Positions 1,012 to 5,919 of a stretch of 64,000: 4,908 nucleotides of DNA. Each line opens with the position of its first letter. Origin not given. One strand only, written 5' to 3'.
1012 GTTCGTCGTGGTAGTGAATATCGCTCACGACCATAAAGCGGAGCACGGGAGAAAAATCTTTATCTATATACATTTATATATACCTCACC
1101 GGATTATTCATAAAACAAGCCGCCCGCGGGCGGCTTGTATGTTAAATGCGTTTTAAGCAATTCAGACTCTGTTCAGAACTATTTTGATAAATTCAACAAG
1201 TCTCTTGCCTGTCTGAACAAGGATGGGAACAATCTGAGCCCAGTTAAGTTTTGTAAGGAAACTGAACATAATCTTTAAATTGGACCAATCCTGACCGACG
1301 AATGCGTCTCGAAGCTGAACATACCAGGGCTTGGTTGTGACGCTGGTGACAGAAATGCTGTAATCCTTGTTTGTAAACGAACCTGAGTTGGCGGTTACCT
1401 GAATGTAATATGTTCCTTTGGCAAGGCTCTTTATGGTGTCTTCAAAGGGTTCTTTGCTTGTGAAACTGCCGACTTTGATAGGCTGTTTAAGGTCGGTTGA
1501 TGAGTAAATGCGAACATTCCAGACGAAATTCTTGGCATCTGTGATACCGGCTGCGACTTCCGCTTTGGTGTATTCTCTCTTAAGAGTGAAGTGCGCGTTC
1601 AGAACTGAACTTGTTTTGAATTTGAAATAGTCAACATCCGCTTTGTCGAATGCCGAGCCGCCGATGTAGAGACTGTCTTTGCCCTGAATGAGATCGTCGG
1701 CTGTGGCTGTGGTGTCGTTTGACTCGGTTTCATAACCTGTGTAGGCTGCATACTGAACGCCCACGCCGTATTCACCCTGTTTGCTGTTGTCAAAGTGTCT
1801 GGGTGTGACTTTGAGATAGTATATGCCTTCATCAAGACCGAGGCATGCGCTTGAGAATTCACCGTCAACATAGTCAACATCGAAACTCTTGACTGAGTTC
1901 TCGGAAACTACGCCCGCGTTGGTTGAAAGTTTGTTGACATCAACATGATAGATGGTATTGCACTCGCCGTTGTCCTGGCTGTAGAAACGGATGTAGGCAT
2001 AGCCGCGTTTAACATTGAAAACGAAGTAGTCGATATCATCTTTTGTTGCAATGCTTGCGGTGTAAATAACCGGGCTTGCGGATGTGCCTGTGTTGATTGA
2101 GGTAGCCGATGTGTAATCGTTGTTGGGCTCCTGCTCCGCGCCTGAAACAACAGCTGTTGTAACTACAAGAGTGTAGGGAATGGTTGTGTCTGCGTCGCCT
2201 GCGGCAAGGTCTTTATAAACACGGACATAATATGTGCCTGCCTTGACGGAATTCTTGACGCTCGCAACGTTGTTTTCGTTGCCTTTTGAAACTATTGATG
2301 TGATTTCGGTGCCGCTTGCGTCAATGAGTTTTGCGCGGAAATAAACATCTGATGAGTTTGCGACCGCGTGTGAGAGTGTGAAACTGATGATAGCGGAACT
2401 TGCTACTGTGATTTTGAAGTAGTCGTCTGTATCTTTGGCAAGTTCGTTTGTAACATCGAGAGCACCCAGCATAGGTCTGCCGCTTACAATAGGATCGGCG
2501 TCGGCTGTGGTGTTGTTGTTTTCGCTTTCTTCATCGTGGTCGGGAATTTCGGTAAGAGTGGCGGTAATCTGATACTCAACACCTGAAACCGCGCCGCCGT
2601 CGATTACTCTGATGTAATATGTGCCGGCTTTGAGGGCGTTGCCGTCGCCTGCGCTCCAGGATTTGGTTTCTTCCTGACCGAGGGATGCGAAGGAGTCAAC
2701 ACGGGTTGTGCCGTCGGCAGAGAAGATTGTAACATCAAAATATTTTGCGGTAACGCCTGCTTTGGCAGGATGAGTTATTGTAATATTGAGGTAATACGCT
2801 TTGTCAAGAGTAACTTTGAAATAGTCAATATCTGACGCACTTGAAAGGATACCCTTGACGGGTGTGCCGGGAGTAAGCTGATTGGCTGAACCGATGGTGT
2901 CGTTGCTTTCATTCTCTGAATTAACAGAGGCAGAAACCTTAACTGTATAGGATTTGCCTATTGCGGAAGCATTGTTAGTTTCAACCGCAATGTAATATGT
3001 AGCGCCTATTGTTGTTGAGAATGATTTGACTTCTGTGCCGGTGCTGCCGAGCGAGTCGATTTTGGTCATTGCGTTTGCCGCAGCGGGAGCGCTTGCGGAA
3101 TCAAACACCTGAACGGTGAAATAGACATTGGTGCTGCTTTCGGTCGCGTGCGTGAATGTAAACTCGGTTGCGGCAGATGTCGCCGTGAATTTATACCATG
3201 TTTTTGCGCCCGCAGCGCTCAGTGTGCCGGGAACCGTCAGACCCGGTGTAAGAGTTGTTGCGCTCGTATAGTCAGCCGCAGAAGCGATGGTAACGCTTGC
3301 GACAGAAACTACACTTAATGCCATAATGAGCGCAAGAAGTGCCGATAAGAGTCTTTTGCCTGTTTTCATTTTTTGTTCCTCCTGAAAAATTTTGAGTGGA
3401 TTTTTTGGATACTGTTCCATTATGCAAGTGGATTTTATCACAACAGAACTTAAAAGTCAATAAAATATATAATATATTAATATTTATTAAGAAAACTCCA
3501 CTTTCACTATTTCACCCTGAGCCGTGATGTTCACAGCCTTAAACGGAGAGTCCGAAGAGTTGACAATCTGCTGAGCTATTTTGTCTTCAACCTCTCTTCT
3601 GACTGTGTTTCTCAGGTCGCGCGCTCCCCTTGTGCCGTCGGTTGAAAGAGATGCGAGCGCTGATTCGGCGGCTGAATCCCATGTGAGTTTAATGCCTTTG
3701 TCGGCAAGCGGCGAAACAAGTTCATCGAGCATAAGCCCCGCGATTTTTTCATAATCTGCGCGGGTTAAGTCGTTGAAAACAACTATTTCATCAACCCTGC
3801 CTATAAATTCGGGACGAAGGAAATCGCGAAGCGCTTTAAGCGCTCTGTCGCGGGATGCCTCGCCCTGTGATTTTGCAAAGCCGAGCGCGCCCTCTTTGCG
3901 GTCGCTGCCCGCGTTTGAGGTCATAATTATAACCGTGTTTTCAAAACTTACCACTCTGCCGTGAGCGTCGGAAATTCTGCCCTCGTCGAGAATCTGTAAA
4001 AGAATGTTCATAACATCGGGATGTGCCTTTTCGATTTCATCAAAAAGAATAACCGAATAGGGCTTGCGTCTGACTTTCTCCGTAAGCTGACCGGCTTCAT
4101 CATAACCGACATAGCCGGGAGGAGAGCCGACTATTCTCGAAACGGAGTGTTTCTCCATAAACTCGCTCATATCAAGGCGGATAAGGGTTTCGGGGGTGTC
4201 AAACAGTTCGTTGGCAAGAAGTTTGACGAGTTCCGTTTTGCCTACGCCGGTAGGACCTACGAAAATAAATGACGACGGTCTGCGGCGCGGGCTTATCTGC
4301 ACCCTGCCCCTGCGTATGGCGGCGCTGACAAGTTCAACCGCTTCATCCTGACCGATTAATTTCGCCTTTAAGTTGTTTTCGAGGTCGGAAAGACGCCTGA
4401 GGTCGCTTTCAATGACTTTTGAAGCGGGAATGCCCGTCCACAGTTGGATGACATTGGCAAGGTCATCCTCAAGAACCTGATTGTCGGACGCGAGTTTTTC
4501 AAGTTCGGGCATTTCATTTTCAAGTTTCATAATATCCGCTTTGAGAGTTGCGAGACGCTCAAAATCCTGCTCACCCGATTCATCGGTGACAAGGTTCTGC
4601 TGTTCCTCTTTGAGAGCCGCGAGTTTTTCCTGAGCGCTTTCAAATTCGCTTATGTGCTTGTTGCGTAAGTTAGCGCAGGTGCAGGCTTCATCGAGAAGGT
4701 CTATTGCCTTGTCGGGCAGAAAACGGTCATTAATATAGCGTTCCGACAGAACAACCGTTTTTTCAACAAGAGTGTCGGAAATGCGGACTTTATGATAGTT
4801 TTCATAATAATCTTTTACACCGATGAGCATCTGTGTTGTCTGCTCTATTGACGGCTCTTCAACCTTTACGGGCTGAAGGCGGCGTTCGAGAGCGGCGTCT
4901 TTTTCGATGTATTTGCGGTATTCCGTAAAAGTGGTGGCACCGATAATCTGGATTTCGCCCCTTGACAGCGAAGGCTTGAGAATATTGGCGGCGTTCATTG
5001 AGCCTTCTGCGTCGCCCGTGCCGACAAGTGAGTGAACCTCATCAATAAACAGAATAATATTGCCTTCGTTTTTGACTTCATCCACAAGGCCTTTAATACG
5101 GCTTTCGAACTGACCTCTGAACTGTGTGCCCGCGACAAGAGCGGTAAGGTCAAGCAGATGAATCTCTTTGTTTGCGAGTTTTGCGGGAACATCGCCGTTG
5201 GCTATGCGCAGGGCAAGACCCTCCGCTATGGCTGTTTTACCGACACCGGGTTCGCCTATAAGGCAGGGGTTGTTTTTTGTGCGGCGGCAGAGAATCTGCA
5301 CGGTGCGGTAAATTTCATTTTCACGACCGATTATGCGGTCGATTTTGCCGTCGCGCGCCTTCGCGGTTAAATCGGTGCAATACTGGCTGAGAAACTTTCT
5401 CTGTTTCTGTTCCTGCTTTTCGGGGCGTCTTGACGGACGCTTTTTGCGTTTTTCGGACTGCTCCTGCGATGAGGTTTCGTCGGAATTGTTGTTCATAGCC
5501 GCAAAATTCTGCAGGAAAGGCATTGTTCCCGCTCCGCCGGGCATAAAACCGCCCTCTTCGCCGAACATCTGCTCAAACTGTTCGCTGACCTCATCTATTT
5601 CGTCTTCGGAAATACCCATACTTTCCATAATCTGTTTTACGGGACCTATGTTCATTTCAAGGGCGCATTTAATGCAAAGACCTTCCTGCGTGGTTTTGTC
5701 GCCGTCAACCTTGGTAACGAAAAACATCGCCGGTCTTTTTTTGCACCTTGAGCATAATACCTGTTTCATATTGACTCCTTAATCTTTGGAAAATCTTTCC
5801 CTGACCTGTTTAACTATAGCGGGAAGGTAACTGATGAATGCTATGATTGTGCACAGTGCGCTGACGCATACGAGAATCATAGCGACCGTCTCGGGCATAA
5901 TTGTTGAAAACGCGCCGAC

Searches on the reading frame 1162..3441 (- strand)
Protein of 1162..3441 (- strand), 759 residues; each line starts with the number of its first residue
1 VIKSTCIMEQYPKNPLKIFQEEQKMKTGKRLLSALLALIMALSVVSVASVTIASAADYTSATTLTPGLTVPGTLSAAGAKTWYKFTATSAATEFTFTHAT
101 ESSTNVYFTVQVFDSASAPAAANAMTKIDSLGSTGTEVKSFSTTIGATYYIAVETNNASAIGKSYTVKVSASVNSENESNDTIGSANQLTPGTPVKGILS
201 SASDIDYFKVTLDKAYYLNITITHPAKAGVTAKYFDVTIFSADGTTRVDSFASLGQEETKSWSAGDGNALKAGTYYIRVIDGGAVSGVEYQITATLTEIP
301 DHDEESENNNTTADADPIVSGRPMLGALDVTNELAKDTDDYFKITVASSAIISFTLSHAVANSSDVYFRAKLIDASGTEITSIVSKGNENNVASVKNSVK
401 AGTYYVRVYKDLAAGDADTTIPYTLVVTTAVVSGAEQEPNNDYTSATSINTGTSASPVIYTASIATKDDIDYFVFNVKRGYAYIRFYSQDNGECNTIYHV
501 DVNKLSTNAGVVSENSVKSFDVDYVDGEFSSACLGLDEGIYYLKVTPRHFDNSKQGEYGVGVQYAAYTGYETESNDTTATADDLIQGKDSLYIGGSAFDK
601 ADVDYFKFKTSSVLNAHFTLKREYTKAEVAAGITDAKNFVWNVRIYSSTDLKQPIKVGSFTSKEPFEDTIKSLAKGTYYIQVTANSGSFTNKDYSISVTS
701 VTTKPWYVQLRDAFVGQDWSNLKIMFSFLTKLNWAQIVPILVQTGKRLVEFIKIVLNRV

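Call 91: search_protein_families(library=ncbifam, proteins=[window:1162-3441:-], max_evalue=0.00001)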
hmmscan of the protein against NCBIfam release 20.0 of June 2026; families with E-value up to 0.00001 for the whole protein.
window:1162-3441:- (759 aa): 1 family
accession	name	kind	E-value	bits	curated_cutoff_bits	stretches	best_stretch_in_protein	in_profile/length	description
TIGR04183.1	Por_Secre_tail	domain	1.3e-08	34.7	23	0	365-410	22-60/72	T9SS type A sorting domain-containing protein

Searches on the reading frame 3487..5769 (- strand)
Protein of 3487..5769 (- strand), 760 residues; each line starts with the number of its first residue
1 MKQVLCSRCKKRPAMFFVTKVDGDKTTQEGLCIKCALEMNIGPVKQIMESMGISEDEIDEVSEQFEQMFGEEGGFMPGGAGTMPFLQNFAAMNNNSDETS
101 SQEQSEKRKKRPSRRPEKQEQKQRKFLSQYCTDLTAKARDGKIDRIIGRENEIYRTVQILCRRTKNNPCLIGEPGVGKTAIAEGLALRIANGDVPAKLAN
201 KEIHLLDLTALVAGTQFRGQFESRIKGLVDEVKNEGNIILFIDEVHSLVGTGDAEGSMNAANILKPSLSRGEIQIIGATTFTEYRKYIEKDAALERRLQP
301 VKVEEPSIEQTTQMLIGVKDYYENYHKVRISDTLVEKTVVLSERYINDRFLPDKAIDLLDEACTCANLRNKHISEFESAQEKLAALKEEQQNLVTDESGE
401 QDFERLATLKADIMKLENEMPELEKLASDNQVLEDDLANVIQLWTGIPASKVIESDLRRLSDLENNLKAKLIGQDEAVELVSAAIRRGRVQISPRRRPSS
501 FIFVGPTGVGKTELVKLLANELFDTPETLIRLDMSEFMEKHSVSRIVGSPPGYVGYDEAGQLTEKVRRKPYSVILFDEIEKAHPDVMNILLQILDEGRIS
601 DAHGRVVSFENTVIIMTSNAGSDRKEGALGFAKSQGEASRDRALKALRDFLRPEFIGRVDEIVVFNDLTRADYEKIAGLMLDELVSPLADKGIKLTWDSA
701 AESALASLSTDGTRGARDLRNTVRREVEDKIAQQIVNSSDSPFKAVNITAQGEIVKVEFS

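Call 91: search_protein_families(library=ncbifam, proteins=[window:3487-5769:-], max_evalue=0.00001)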
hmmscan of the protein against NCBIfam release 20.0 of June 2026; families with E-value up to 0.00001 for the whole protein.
window:3487-5769:- (760 aa): 19 families
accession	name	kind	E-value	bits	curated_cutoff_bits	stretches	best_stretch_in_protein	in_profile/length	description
TIGR03346.1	chaperone_ClpB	equivalog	2.2e-242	807.1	1232.1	2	114-425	143-455/853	ATP-dependent chaperone ClpB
TIGR02639.1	ClpA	equivalog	3.1e-209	696.8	993.15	1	89-736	130-720/734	ATP-dependent Clp protease ATP-binding subunit ClpA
NF008118.0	PRK10865.1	equivalog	1e-207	692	1417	2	430-753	529-851/857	ATP-dependent chaperone ClpB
TIGR03345.1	VI_ClpV1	equivalog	6.1e-204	679.8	884.95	2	93-426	142-472/852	type VI secretion system ATPase TssH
NF033606.1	heat_AAA_ClpK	exception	4.3e-181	604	1900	1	127-737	265-885/949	heat shock survival AAA family ATPase ClpK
NF033607.0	disagg_AAA_ClpG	exception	5.6e-173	577.2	1900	1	127-736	244-862/932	AAA family protein disaggregase ClpG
NF008263.0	PRK11034.1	equivalog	2.3e-155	518.5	1350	2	98-368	141-411/758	ATP-dependent Clp protease ATP-binding subunit ClpA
NF003745.1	PRK05342.1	equivalog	3.1e-11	42.8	359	0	454-522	56-133/418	ATP-dependent Clp protease ATP-binding subunit ClpX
NF003229.0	PRK04195.1-5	equivalog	6.1e-09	35.1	280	0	473-620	21-144/413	replication factor C large subunit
TIGR02902.1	spore_lonB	equivalog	1.1e-07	30.8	723.3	0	118-192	41-112/531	ATP-dependent protease LonB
TIGR02928.1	TIGR02928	subfamily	1.4e-07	30.8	181.3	0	142-187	13-62/366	orc1/cdc6 family replication initiation protein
TIGR03922.1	T7SS_EccA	equivalog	2.3e-07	29.8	466.65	0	166-265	313-404/557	type VII secretion AAA-ATPase EccA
NF009067.0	PRK12402.1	equivalog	8.4e-07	28.2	317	0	469-540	15-80/340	replication factor C small subunit 2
NF005304.0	PRK06835.1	equivalog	9e-07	28.3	215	0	497-540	183-225/330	ATP-binding protein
TIGR00382.1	clpX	equivalog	1.5e-06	27.5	370.75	0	449-522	58-141/414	ATP-dependent protease ATP-binding subunit ClpX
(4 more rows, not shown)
